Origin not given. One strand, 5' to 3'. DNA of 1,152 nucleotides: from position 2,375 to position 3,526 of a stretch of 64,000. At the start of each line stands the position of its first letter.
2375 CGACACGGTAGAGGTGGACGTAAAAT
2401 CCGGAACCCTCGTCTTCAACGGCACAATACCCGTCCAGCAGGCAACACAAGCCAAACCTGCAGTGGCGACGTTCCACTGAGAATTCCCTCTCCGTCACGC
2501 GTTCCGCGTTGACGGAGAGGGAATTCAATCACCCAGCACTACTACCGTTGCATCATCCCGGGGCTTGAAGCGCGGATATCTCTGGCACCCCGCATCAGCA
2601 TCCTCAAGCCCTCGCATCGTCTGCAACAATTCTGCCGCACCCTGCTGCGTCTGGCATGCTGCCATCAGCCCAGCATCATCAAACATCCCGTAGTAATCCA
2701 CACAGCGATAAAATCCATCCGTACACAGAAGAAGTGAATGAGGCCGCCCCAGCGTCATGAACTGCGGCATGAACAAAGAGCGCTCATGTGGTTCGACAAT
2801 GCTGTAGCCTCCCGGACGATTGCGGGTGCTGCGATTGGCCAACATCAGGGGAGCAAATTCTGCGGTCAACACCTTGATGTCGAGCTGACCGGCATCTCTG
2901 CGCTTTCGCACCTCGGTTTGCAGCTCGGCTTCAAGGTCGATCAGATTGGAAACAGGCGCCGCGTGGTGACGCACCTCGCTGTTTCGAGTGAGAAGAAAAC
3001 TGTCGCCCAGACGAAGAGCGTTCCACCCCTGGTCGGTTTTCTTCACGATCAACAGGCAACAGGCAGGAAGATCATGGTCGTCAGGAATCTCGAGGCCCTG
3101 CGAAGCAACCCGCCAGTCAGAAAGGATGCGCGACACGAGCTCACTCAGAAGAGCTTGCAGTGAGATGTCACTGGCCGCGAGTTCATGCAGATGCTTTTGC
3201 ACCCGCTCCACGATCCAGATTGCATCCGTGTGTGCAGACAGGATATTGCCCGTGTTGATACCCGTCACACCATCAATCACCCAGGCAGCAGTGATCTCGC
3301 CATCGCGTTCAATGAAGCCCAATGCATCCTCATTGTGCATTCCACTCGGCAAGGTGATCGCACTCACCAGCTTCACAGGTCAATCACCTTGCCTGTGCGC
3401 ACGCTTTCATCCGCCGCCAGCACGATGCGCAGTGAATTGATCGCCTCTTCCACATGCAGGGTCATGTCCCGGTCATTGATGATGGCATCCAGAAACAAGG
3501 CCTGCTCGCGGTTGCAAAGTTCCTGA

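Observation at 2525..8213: PPM/PP2C-fold phosphatase hard-wired into an amino-sugar kinase/deacetylase operon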

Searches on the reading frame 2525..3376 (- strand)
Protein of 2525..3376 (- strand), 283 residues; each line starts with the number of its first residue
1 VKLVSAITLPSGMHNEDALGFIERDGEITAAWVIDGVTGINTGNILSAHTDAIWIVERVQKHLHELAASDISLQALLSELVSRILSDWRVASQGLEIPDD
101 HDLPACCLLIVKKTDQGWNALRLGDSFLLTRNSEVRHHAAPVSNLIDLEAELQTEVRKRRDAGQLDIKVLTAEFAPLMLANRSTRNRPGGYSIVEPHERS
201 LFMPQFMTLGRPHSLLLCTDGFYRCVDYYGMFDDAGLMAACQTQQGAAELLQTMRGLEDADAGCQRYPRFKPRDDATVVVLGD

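Call 3: search_protein_families(library=pfam, proteins=[window:2525-3376:-], max_evalue=0.01)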
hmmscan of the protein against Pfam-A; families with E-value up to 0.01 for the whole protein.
window:2525-3376:- (283 aa): 1 family
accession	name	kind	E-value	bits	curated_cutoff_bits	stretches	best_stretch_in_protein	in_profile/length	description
PF13672.11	PP2C_2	-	4.6e-11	43.1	24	1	10-251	7-204/209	Protein phosphatase 2C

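Call 4: search_protein_families(library=ncbifam, proteins=[window:2525-3376:-], max_evalue=0.01)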
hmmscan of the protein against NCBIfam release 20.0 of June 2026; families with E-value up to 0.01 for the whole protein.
window:2525-3376:- (283 aa): 1 family
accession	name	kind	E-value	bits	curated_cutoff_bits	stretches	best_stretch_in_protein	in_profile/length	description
NF033484.1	Stp1_PP2C_phos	equivalog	7.9e-05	22.3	230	0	14-65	10-56/232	Stp1/IreP family PP2C-type Ser/Thr phosphatase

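Call 8: find_homologous_proteins(query=window:2525-3376:-)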
Query window:2525-3376:- (283 aa): 419 proteins with E <= 0.001 among 1958 candidates; the best 120 are listed.
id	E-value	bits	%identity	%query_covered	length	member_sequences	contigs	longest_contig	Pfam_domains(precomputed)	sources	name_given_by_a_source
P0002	1.5e-187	640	100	100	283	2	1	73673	PF13672.12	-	-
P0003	2.8e-122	426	66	100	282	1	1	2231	PF13672.12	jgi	jgi:hypothetical protein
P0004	1.8e-106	374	58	100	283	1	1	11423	PF13672.12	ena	-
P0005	8.7e-105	369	58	100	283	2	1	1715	PF13672.12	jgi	jgi:Protein phosphatase 2C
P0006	1.6e-104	368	59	100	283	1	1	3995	PF13672.12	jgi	jgi:serine/threonine protein phosphatase PrpC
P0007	4.7e-102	360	57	100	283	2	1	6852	PF13672.12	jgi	jgi:serine/threonine protein phosphatase PrpC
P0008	5.4e-99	350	55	100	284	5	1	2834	PF13672.12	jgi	jgi:serine/threonine protein phosphatase PrpC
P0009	2.3e-98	347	56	99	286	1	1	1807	PF13672.12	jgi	jgi:serine/threonine protein phosphatase PrpC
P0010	2.3e-92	328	53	100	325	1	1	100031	PF13672.12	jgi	jgi:Protein phosphatase 2C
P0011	1.5e-86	309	51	99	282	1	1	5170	PF13672.12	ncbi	-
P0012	5.2e-84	300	52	100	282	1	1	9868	PF13672.12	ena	-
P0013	1.6e-83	299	49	99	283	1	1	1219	PF13672.12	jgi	jgi:serine/threonine protein phosphatase PrpC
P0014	1.6e-83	299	51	99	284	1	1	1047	PF13672.12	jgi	jgi:Protein phosphatase 2C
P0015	2.5e-83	298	51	99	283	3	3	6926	PF13672.12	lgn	-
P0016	5.0e-83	297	50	99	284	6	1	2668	PF13672.12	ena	-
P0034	9.3e-81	290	50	99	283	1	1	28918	PF13672.12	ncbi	-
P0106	2.7e-77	278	47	99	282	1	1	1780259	PF13672.12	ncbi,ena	-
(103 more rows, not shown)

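Call 9: search_solved_structures(query=window:2525-3376:-, max_evalue=1, show_alignments=2)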
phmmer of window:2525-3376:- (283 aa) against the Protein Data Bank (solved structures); distinct sequences matched with E-value up to 1: 1.
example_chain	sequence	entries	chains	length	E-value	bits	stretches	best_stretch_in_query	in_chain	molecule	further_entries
4ziu_A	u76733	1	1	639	1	12.4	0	132-217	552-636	Uncharacterized lipoprotein YfhM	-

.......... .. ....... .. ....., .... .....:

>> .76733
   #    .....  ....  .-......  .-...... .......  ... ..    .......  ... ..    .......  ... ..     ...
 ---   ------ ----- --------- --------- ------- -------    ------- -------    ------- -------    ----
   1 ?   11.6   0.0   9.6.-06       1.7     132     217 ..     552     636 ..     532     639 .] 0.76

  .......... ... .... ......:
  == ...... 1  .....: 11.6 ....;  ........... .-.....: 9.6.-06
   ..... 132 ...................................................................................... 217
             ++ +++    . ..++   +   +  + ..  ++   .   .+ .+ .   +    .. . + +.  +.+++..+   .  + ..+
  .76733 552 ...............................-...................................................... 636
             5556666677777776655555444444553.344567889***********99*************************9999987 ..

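Call 15: search_protein_representatives(protein=window:2525-3376:-)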
Query: 283 residues. Proteins with E-value up to 0.001 (for the whole library): 1296; up to 1e-10: 517; up to 1e-30: 15. The best 150 are listed.
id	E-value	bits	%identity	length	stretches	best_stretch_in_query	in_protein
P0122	1.7e-74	267.5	45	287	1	1-281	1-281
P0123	2.1e-73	263.9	45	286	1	1-281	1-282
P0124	7.1e-57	209.7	42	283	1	2-280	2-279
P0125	8.0e-55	203.0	43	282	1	7-279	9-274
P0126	1.4e-53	198.9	40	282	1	2-281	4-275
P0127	1.7e-51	192.1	39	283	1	2-282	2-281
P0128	7.2e-51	190.0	36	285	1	1-281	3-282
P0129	1.9e-50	188.7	35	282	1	1-281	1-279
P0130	1.6e-49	185.6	46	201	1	86-281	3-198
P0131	2.3e-48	181.8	36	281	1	1-281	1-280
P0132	1.8e-38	149.4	43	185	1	82-269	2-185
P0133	7.3e-37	144.1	53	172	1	9-143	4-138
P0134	4.2e-32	128.5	36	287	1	6-280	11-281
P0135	2.9e-31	125.7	35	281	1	29-281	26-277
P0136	8.3e-31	124.2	35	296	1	2-282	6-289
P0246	9.7e-19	84.7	29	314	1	2-280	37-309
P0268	7.7e-18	81.7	27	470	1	4-279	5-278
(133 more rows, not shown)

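Call 17: find_encoding_contigs(protein=P0034, flank=8000, max_places=2)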
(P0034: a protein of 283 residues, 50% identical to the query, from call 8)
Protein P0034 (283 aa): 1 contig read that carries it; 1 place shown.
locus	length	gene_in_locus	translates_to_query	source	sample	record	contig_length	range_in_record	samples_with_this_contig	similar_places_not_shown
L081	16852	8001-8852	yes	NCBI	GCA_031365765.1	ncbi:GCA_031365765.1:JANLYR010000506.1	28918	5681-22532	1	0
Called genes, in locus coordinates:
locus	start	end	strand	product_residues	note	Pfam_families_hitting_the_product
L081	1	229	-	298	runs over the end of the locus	PF00528:BPD_transp_1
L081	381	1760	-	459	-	PF13416:SBP_bac_8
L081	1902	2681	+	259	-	PF00106:adh_short, PF08659:KR (weak), PF13561:adh_short_C2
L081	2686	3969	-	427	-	PF01590:GAF, PF13185:GAF_2 (weak), PF07701:HNOBA (weak), PF00211:Guanylate_cyc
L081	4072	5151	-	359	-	PF08240:ADH_N, PF00107:ADH_zinc_N, PF13602:ADH_zinc_N_2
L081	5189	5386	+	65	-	-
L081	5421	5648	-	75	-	PF01402:RHH_1 (weak), PF05509:TraY, PF19807:DUF6290 (weak)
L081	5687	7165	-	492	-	PF01425:Amidase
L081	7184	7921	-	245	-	PF03932:CutC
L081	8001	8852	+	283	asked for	PF13672:PP2C_2 (weak)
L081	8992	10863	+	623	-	PF00989:PAS, PF08448:PAS_4, PF13188:PAS_8 (weak), PF13426:PAS_9, PF00990:GGDEF, PF00563:EAL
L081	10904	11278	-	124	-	PF00072:Response_reg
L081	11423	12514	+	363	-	PF03969:AFG1_ATPase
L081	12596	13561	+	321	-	PF00056:Ldh_1_N, PF02866:Ldh_1_C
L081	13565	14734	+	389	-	PF08442:ATP-grasp_2, PF13549:ATP-grasp_5, PF24948:Citrate_synth_N, PF00549:Ligase_CoA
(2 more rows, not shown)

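Call 18: find_encoding_contigs(protein=P0106, flank=8000, max_places=2)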
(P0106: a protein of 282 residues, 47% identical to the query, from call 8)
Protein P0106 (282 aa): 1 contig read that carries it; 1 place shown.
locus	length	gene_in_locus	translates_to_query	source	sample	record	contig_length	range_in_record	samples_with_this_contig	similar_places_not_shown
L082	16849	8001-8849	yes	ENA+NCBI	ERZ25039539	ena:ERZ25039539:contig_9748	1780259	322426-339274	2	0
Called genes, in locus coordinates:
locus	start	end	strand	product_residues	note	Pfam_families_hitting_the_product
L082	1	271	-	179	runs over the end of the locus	PF00583:Acetyltransf_1, PF13673:Acetyltransf_10, PF13508:Acetyltransf_7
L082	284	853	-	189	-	PF01381:HTH_3, PF12844:HTH_19, PF13443:HTH_26, PF13560:HTH_31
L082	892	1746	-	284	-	PF11306:DUF3108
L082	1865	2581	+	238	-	PF00702:Hydrolase, PF13419:HAD_2 (weak)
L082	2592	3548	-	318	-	PF03279:Lip_A_acyltrans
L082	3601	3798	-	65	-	-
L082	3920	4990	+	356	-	PF10340:Say1_Mug180 (weak), PF20434:BD-FAE (weak), PF07859:Abhydrolase_3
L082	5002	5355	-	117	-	-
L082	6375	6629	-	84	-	-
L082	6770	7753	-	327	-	PF01073:3Beta_HSD (weak), PF01370:Epimerase, PF05368:NmrA (faint), PF16363:GDP_Man_Dehyd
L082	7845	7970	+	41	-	-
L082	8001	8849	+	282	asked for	PF13672:PP2C_2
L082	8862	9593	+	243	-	PF03932:CutC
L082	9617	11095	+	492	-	PF01425:Amidase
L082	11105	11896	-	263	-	PF00106:adh_short, PF08659:KR (weak), PF13561:adh_short_C2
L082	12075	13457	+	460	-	PF01547:SBP_bac_1, PF13416:SBP_bac_8 (weak)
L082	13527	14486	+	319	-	PF00528:BPD_transp_1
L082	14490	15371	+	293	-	PF00528:BPD_transp_1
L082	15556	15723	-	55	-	-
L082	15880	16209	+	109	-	PF00154:RecA_N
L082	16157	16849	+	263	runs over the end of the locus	PF00154:RecA_N, PF21096:RecA_C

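Call 34: find_homologous_proteins(query=A3, max_evalue=1e-10)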
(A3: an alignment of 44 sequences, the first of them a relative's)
Query A3 (44 sequences) (286 aa, profile of the alignment): 165 proteins with E <= 1e-10 among 8000 candidates; the best 120 are listed.
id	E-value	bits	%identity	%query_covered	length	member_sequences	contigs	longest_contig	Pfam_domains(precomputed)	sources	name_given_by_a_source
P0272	3.6e-98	346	48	95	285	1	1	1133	PF13672.12,PF07228.18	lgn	-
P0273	2.2e-96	341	45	98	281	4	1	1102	PF13672.12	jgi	jgi:serine/threonine protein phosphatase PrpC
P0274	3.2e-94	334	47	99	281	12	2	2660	PF13672.12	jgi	jgi:hypothetical protein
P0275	3.6e-94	333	44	98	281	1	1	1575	PF13672.12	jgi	jgi:hypothetical protein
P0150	1.2e-93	332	33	100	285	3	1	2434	PF13672.12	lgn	-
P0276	5.7e-93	329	51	99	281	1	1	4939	PF13672.12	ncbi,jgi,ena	jgi:hypothetical protein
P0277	1.5e-92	328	43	98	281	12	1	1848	PF13672.12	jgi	jgi:hypothetical protein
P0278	1.7e-92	328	42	99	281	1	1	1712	PF13672.12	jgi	jgi:hypothetical protein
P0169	1.8e-92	328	36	98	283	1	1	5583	PF13672.12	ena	-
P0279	2.3e-91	324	48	100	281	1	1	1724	PF13672.12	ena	-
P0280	7.6e-91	322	48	99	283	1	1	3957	PF13672.12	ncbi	-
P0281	1.1e-90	322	44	99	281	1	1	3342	PF13672.12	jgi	jgi:hypothetical protein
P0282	1.3e-90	322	48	100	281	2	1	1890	PF13672.12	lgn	-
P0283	2.0e-90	321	44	99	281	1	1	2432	-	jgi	jgi:hypothetical protein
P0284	4.2e-90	320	46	99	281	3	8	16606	PF13672.12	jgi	jgi:serine/threonine protein phosphatase PrpC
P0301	2.9e-85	304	41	100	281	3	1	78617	PF13672.12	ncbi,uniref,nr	ncbi:protein phosphatase 2C domain-containing protein [Phenylobacterium aquaticum]|uniref:protein ph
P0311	2.2e-84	301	23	99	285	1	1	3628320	-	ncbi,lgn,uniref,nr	ncbi:hypothetical protein [Tepidibacter aestuarii]|uniref:hypothetical protein n=1 Tax=Tepidibacter 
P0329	8.8e-83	296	37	99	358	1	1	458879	PF13672.12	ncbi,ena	-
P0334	2.1e-82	295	39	96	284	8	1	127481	-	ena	-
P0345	2.0e-81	292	40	99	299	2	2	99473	PF13672.12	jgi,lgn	jgi:serine/threonine protein phosphatase PrpC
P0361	2.1e-79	285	38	99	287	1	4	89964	PF13672.12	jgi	jgi:Protein phosphatase 2C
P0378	6.0e-73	264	31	98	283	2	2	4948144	PF13672.12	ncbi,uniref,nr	ncbi:hypothetical protein ALP72_02718 [Pseudomonas coronafaciens pv. coronafaciens]|uniref:protein p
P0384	2.4e-71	258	26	92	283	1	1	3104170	-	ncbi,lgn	ncbi:hypothetical protein JCM1393_15010 [Clostridium carnis]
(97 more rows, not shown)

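Call 35: find_encoding_contigs(protein=P0301, flank=7000, max_places=1)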
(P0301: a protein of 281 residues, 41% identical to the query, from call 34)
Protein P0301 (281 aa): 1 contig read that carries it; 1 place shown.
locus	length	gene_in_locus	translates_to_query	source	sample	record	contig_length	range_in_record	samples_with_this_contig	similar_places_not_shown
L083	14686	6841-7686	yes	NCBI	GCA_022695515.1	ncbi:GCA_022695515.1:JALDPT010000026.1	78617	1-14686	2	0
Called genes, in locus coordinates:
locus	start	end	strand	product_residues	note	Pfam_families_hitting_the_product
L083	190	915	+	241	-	PF09335:VTT_dom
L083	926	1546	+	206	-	PF02798:GST_N, PF13409:GST_N_2, PF13417:GST_N_3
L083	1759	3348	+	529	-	PF00682:HMGL-like, PF22617:HCS_D2, PF08502:LeuA_dimer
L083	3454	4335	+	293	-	PF00892:EamA (weak)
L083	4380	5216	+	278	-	PF05721:PhyH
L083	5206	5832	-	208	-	PF00440:TetR_N, PF02909:TetR_C_1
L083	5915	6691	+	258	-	PF04116:FA_hydroxylase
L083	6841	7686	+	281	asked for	PF13672:PP2C_2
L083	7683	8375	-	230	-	-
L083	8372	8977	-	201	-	PF00440:TetR_N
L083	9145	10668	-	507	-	PF03193:RsgA_GTPase (faint), PF11398:DUF2813 (faint), PF13555:AAA_29 (faint), PF00005:ABC_tran, PF02463:SMC_N (faint), PF04310:MukB (faint), PF13175:AAA_15 (faint), PF00005:ABC_tran, +6 more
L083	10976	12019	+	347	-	PF00022:Actin, PF06723:MreB_Mbl, PF11104:PilM_2 (faint), PF00012:HSP70, PF14450:FtsA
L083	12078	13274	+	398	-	PF04085:MreC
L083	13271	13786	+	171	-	-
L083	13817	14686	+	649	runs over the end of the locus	PF03717:PBP_dimer, PF00905:Transpeptidase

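Call 36: find_encoding_contigs(protein=P0378, flank=7000, max_places=1)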
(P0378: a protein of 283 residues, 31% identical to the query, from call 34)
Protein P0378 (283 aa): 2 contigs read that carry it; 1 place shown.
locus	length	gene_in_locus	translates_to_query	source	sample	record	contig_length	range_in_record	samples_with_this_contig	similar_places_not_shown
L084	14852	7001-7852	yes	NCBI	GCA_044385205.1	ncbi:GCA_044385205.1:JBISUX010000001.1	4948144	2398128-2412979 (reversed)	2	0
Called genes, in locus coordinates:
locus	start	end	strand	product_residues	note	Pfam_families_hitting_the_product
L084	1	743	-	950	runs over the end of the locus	PF13476:AAA_23, PF02463:SMC_N, PF13304:AAA_21 (weak)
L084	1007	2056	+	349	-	-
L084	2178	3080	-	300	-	PF18863:AbiJ_NTD4, PF14355:Abi_C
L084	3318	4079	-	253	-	PF02146:SIR2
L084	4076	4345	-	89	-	-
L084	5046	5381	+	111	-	-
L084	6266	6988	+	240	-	PF02668:TauD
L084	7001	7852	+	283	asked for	PF13672:PP2C_2 (weak)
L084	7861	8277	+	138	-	PF00293:NUDIX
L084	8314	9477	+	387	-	PF00083:Sugar_tr, PF07690:MFS_1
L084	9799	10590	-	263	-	PF00205:TPP_enzyme_M (faint), PF02146:SIR2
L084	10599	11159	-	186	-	-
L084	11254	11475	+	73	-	PF13560:HTH_31, PF13443:HTH_26 (weak), PF01381:HTH_3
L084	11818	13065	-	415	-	PF00268:Ribonuc_red_sm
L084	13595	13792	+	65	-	-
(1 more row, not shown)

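Call 37: find_encoding_contigs(protein=P0311, flank=7000, max_places=1)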
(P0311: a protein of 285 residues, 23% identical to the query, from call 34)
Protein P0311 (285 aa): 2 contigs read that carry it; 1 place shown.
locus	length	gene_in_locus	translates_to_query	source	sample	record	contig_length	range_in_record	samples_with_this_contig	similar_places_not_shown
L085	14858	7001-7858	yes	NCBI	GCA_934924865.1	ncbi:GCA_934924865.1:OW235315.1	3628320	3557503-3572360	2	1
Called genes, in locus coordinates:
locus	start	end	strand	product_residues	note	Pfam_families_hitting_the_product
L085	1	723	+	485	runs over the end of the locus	PF01433:Peptidase_M1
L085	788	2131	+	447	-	PF01476:LysM, PF07501:G5, PF01551:Peptidase_M23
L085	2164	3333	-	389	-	PF01476:LysM, PF02557:VanY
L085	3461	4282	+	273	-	PF00376:MerR, PF13411:MerR_1, PF09278:MerR-DNA-bind, PF06445:GyrI-like (weak)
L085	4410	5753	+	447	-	PF01554:MatE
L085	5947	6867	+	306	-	PF01073:3Beta_HSD, PF01370:Epimerase, PF02719:Polysacc_synt_2, PF04321:RmlD_sub_bind, PF13460:NAD_binding_10, PF16363:GDP_Man_Dehyd, PF07993:NAD_binding_4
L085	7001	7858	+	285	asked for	-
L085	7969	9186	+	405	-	PF13439:Glyco_transf_4, PF20706:GT4-conflict, PF00534:Glycos_transf_1, PF13692:Glyco_trans_1_4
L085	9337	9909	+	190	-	PF04199:Cyclase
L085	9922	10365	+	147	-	PF01047:MarR, PF12802:MarR_2 (weak), PF13463:HTH_27 (weak), PF13601:HTH_34 (weak)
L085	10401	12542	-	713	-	PF02743:dCache_1, PF22673:MCP-like_PDC_1, PF00672:HAMP, PF00015:MCPsignal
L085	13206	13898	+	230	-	PF00072:Response_reg, PF00486:Trans_reg_C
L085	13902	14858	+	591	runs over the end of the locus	PF00672:HAMP, PF00989:PAS (weak), PF13188:PAS_8 (weak), PF00512:HisKA, PF02518:HATPase_c, PF13589:HATPase_c_3 (weak)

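Call 38: find_encoding_contigs(protein=P0384, flank=7000, max_places=1)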
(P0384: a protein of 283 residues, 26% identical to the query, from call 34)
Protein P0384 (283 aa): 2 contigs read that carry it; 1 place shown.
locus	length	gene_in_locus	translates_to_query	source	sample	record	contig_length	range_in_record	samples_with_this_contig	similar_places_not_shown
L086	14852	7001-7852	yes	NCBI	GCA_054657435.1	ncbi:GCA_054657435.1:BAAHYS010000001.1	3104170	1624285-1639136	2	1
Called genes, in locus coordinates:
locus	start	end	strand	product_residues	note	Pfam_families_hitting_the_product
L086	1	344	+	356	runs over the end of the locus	PF00180:Iso_dh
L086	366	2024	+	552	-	PF00920:ILVD_EDD_N, PF24877:ILV_EDD_C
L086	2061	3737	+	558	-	PF02776:TPP_enzyme_N, PF00205:TPP_enzyme_M, PF02775:TPP_enzyme_C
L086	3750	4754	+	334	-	PF02826:2-Hacid_dh_C (weak), PF03446:NAD_binding_2 (weak), PF03807:F420_oxidored (weak), PF07991:KARI_N, PF01450:KARI_C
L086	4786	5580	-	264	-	PF04536:TPM_phosphatase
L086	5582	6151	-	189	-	PF04011:LemA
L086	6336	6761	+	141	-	PF19700:DUF6198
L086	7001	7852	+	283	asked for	-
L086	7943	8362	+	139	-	PF05099:TerB (faint)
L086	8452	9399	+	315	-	PF01040:UbiA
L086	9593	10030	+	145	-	-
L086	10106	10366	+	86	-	PF01541:GIY-YIG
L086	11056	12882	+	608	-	PF13522:GATase_6, PF13537:GATase_7, PF01380:SIS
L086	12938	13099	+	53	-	-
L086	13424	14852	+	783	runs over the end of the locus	PF00989:PAS, PF13426:PAS_9 (weak), PF00512:HisKA, PF02518:HATPase_c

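Call 39: predict_structure(alignment_id=A2)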
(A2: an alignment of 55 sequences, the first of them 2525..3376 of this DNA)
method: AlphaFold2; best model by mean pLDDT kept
length: 283 residues; sequences in the alignment: 55
mean_pLDDT: 93.9   pTM: 0.92
mean pLDDT of the five models: 93.9, 93.5, 93.3, 92.5, 91.4
residues with pLDDT >= 90: 215; 70-90: 68; 50-70: 0; < 50: 0
segments of 3 or more residues with pLDDT < 50: none
pLDDT, mean of each block of 10 residues (from residue 1): 97 94 98 90 89 97 98 98 98 93 96 98 97 96 87 85 81 88 91 96 97 98 96 98 98 96 86 93 97
secondary structure, 60 per line:
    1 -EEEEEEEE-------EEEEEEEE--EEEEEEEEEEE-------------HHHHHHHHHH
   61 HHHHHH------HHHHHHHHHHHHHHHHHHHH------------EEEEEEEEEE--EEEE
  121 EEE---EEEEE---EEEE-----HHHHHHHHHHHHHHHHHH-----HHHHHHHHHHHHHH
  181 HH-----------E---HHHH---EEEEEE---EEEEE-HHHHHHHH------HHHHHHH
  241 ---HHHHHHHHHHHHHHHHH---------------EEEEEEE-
elements in order: E2-9 E17-24 E27-37 H51-66 H73-92 E105-114 E117-123 E127-131 E135-138 H144-161 H167-182 H198-201 E205-210 E214-218 H220-227 H234-240 H244-260 E276-282

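Call 43: fold_search(model_id=the predicted structure, library=pdb)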
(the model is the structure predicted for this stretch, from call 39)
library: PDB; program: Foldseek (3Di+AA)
matches with E <= 10: 466; with E <= 0.001: 122
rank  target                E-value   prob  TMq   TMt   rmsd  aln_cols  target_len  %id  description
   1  1txo_B                8.9e-10  1.00  0.56  0.66   8.0       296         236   16  Crystal structure of the Mycobacterium tuberculosis serine/threonine phosphatase PstP/Ppp at 1.95 A. (released 2004-11-23)
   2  1txo_A                1.3e-09  1.00  0.56  0.67   8.0       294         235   16  Crystal structure of the Mycobacterium tuberculosis serine/threonine phosphatase PstP/Ppp at 1.95 A. (released 2004-11-23)
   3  2jfs                  1.3e-09  1.00  0.53  0.63   8.1       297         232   17  Crystal structure of the PPM Ser-Thr phosphatase MsPP from Mycobacterium smegmatis in complex with cacodylate (released 2007-07-24)
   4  5d2u                  1.9e-09  1.00  0.56  0.65   7.1       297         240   17  Crystal structure of tPphA Variant - H39A (released 2016-05-04)
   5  5f1m                  3.1e-09  1.00  0.56  0.61   8.1       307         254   14  Crystal structure of Serine/threonine phosphatase Stp1 from Staphylococcus aureus (released 2016-08-24)
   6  2jfr                  4.6e-09  1.00  0.53  0.62   8.1       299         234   17  Crystal structure of the PPM Ser-Thr phosphatase MsPP from Mycobacterium smegmatis in complex with phosphate at 0.83 A r (released 2007-07-24)
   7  2y09                  4.9e-09  1.00  0.57  0.67   7.4       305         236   15  The cyanobacterial PP2C-like phosphatase tPphA requires three metals in the catalytic center for efficient catalysis (released 2011-02-09)
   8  2cm1                  6.2e-09  1.00  0.56  0.67   7.4       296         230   16  Crystal structure of the catalytic domain of serine threonine protein phosphatase PstP in complex with 2 Manganese ions. (released 2007-06-12)
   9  2xzv                  6.9e-09  1.00  0.52  0.61   8.5       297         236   15  The cyanobacterial PP2C-like phosphatase tPphA requires three metals in the catalytic center for efficient catalysis (released 2011-02-09)
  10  2j86_B                7.7e-09  1.00  0.56  0.66   6.6       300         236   16  Structural analysis of the PP2C Family Phosphatase tPphA of Thermosynechococcus elongatus (released 2007-11-06)
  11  2j82                  1.2e-08  1.00  0.56  0.70   5.9       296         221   15  Structural analysis of the PP2C Family Phosphatase tPphA from Thermosynechococcus elongatus (released 2007-11-06)
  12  5iti                  1.2e-08  1.00  0.55  0.64   7.4       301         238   17  A cynobacterial PP2C (tPphA) structure (released 2016-05-04)
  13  2j86_A                1.4e-08  1.00  0.55  0.65   6.8       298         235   16  Structural analysis of the PP2C Family Phosphatase tPphA of Thermosynechococcus elongatus (released 2007-11-06)
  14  6iht_A                2.0e-08  1.00  0.56  0.64   6.8       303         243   14  Crystal structure of bacterial serine phosphatase bound with phosphorylated peptide (released 2019-08-07)
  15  6ihl                  2.0e-08  1.00  0.56  0.62   7.1       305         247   15  Crystal structure of bacterial serine phosphatase (released 2019-08-07)
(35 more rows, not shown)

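Call 44: search_solved_structures(query=A2, max_evalue=10, show_alignments=3)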
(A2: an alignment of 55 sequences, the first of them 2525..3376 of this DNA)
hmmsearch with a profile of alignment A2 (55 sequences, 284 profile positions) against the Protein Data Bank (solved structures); distinct sequences matched with E-value up to 10: 1.
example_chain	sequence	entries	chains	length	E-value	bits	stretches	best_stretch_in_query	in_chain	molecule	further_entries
5w2b_A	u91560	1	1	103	1.9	10.9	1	204-242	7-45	Nucleoprotein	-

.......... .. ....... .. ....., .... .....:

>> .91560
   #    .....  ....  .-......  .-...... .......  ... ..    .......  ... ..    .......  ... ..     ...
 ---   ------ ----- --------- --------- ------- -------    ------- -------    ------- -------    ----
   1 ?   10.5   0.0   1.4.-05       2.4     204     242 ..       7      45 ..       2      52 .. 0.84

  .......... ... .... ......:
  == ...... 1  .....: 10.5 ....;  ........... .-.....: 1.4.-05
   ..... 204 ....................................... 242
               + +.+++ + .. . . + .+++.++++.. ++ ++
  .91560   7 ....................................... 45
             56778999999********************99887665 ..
